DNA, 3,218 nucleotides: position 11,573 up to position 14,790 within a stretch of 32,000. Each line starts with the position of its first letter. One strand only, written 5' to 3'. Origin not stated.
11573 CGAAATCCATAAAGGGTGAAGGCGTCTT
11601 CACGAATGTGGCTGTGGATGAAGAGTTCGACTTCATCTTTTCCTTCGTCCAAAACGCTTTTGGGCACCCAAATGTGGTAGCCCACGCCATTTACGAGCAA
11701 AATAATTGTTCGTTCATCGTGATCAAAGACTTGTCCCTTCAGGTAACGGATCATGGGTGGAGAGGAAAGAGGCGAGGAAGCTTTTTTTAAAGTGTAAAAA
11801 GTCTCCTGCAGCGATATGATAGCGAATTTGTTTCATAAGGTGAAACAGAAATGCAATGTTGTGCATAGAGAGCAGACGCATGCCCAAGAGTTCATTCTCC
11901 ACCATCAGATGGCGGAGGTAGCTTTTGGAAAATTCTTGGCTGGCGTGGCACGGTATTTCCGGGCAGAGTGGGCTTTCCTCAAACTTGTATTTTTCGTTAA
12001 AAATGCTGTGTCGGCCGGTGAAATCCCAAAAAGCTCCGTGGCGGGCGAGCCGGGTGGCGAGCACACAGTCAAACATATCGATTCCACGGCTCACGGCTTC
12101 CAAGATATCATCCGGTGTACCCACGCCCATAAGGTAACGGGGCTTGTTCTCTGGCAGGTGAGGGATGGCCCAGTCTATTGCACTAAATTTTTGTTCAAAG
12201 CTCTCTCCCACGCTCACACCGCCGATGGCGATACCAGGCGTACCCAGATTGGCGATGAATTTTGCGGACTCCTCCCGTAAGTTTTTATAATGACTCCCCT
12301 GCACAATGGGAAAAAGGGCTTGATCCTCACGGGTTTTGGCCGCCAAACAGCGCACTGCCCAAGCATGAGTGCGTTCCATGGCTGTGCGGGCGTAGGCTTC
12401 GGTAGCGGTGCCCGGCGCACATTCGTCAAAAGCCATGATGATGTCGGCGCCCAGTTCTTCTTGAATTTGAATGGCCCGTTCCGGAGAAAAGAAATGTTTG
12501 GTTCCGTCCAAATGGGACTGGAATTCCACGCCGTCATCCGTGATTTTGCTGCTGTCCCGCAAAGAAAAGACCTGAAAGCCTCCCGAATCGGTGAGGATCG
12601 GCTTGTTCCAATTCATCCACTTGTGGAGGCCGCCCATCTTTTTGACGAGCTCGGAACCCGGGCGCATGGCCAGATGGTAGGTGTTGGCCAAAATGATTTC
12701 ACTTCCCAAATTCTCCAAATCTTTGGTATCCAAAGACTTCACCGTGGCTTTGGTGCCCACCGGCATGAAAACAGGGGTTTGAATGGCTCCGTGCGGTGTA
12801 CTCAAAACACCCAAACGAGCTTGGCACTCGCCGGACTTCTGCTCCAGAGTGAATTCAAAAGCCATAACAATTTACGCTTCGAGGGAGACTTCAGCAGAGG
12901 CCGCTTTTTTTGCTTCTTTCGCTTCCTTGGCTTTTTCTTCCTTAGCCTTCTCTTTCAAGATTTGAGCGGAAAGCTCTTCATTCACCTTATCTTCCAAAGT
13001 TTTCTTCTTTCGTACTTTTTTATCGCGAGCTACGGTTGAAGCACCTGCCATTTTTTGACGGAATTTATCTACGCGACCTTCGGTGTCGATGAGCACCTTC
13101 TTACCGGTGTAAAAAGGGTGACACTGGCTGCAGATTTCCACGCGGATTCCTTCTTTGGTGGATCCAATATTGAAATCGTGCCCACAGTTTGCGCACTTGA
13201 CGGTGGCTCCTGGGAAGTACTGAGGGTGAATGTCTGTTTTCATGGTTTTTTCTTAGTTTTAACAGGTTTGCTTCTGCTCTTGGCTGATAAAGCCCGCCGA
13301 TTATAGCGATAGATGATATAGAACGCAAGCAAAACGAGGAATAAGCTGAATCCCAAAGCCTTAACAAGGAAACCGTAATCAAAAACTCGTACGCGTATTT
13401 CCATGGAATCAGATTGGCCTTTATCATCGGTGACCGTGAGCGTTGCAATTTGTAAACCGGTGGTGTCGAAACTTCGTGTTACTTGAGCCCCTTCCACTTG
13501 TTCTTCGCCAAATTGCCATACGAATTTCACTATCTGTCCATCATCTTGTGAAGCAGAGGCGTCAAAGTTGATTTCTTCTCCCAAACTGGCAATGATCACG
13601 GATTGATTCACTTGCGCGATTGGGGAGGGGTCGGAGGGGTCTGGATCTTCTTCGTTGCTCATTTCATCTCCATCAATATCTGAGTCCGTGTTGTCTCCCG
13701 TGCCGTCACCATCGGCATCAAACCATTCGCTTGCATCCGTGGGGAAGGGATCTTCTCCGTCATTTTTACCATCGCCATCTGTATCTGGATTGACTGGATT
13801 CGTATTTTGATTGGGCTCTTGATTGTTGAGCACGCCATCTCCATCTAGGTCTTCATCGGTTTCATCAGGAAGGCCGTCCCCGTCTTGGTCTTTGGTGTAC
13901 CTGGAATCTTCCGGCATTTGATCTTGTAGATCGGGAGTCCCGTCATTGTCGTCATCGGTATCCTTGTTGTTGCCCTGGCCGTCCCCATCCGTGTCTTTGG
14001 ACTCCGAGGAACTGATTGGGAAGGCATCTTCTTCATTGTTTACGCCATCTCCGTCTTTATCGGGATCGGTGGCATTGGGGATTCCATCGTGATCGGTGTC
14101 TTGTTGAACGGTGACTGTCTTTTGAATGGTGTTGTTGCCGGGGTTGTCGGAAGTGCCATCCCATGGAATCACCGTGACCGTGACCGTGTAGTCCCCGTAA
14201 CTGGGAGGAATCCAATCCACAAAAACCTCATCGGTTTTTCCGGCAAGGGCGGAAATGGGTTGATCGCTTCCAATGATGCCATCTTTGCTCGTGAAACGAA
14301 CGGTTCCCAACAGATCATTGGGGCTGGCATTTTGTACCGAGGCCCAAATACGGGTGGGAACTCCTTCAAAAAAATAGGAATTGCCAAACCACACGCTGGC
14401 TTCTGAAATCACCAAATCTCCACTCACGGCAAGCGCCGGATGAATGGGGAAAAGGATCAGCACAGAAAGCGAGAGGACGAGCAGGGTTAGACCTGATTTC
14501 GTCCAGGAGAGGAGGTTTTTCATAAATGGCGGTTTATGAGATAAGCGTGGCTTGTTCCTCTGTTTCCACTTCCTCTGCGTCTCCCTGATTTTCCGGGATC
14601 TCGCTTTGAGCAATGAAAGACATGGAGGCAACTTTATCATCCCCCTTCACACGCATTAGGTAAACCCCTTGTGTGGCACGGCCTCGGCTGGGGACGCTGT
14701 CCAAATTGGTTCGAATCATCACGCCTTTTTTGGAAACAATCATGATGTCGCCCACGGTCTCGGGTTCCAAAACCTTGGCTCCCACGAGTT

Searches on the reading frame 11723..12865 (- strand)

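Call 13: search_protein_families(library=pfam, proteins=[window:11723-12865:-], max_evalue=0.001)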
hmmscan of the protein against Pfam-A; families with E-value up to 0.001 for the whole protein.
window:11723-12865:- (380 aa): 1 family
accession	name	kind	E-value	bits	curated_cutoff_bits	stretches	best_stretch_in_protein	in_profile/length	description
PF01702.25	TGT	-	3.2e-149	497.3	26.3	1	14-366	1-354/357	Queuine tRNA-ribosyltransferase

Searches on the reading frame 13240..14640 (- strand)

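Call 13: search_protein_families(library=pfam, proteins=[window:13240-14640:-], max_evalue=0.001)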
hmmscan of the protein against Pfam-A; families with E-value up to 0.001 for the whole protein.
window:13240-14640:- (466 aa): 4 families
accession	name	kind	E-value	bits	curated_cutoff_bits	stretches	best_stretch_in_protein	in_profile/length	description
PF18911.6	PKD_4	-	6.7e-13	48.9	27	1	339-417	3-83/85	PKD domain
PF00801.26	PKD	-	1.2e-09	38.5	23.5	1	343-411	3-73/80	PKD domain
PF22352.2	K319L-like_PKD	-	5.4e-05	23.6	27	1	348-419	5-84/84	K319L-like, PKD domain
PF02412.23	TSP_3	-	0.00045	20.3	25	0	308-332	2-26/36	Thrombospondin type 3 repeat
